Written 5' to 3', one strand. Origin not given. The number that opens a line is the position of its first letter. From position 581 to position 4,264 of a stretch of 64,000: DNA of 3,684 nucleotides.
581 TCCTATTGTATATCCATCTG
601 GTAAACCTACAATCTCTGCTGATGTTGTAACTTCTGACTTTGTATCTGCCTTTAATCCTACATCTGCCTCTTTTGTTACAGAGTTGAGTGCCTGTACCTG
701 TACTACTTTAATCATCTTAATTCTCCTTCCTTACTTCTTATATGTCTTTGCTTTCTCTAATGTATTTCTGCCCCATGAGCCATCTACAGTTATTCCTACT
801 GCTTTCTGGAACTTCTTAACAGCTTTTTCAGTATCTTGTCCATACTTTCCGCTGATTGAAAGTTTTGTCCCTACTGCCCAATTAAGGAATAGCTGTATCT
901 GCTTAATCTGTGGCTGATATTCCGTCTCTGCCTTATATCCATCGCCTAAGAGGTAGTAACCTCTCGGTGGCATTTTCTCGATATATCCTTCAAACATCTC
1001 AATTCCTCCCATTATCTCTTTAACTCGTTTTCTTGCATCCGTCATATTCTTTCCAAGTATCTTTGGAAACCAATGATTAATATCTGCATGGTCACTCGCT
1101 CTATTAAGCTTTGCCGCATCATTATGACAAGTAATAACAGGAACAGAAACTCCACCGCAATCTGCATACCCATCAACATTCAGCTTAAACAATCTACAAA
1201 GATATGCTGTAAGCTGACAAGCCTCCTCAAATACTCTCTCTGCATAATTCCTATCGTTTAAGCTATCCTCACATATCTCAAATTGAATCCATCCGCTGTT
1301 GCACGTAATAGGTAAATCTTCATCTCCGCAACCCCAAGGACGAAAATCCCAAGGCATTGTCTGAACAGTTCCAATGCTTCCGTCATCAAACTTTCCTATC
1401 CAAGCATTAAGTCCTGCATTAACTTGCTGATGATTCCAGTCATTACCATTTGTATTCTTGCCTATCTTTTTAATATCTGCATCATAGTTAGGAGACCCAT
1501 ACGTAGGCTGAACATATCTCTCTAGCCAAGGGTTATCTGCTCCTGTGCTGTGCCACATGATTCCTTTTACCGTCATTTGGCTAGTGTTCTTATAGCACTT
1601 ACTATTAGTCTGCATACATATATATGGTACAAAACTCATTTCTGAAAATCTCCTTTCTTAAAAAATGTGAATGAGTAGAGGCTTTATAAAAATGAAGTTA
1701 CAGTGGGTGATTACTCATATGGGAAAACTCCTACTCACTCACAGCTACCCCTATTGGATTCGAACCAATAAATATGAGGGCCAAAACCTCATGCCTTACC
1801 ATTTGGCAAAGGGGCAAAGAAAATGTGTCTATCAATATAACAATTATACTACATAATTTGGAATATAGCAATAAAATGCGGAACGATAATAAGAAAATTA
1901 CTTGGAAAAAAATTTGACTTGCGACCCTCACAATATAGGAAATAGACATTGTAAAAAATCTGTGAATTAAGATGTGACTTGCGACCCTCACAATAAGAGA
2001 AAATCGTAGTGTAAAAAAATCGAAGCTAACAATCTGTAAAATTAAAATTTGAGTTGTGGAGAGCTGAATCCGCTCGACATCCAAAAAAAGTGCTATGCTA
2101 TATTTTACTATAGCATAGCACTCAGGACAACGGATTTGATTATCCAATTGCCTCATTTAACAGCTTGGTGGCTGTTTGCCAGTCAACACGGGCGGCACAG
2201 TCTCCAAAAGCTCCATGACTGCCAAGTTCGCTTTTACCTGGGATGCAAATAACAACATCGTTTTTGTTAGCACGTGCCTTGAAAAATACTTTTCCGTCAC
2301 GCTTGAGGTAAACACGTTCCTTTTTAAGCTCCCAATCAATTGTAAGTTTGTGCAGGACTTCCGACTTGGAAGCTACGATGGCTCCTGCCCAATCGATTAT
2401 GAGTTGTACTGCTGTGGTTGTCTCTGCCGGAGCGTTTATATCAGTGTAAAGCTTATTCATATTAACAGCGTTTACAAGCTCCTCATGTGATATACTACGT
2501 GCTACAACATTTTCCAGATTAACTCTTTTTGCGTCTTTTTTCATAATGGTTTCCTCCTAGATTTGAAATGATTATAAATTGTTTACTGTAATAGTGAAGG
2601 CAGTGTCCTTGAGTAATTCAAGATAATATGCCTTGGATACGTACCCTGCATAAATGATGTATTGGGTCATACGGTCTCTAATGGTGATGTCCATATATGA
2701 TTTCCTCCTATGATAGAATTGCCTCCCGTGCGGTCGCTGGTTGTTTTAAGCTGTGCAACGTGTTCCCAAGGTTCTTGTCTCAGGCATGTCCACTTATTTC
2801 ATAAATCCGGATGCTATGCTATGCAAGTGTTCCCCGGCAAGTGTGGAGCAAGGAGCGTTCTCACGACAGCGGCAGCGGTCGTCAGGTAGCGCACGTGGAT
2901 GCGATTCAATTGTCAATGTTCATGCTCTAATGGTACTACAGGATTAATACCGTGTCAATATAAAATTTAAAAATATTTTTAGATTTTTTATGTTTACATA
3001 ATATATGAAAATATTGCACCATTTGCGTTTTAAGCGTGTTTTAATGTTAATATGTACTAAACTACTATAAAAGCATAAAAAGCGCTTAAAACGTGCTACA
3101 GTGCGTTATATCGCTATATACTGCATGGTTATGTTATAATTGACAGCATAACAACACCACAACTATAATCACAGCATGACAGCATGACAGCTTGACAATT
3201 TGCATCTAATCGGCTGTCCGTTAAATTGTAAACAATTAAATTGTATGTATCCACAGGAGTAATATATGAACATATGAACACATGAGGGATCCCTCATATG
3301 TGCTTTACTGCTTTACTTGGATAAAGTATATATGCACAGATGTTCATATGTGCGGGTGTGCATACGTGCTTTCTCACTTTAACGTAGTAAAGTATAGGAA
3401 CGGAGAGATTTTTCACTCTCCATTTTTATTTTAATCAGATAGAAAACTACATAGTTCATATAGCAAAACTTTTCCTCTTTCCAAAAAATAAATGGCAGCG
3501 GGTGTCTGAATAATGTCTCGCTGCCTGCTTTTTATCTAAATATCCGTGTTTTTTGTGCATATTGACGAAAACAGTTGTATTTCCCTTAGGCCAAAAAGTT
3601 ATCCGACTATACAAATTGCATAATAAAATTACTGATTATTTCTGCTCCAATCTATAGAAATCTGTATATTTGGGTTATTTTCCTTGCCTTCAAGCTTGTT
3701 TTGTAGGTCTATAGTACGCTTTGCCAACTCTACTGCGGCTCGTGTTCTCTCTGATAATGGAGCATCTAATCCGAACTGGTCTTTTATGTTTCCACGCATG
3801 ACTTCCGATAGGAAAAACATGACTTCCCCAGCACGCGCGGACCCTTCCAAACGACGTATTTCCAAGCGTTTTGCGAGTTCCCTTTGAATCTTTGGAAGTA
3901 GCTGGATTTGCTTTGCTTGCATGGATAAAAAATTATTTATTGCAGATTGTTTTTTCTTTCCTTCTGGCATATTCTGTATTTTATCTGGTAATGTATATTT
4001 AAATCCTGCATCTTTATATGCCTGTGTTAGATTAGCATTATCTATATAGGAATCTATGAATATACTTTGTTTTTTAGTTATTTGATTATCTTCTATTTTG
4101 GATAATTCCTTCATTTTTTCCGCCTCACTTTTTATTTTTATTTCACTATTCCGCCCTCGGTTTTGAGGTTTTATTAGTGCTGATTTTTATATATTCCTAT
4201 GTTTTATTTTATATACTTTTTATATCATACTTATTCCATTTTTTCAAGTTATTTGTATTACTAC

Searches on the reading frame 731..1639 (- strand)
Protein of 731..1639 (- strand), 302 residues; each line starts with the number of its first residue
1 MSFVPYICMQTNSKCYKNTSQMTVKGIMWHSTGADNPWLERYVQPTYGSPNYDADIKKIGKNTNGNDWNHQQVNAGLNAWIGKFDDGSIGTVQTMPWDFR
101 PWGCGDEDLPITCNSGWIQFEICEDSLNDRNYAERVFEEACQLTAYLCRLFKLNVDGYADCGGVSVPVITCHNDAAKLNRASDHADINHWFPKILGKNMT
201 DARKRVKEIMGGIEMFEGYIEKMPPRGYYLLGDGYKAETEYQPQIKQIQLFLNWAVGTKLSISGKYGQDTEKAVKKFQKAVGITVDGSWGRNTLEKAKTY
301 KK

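Call 25: search_protein_families(library=pfam, proteins=[window:731-1639:-], max_evalue=0.001)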
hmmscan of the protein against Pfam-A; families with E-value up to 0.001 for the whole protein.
window:731-1639:- (302 aa): 2 families
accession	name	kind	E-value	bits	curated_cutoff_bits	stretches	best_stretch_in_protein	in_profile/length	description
PF01471.23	PG_binding_1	-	1.6e-13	51.1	23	1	243-296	3-56/57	Putative peptidoglycan binding domain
PF01510.30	Amidase_2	-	2.5e-09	38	26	1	21-182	2-127/131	N-acetylmuramoyl-L-alanine amidase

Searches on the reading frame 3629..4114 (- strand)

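Call 25: search_protein_families(library=pfam, proteins=[window:3629-4114:-], max_evalue=0.001)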
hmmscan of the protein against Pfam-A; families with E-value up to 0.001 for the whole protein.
window:3629-4114:- (161 aa): 1 family
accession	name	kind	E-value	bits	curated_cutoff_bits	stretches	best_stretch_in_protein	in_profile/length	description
PF03592.21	Terminase_2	-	1.1e-09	39.5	26.1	1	13-115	2-84/141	Terminase small subunit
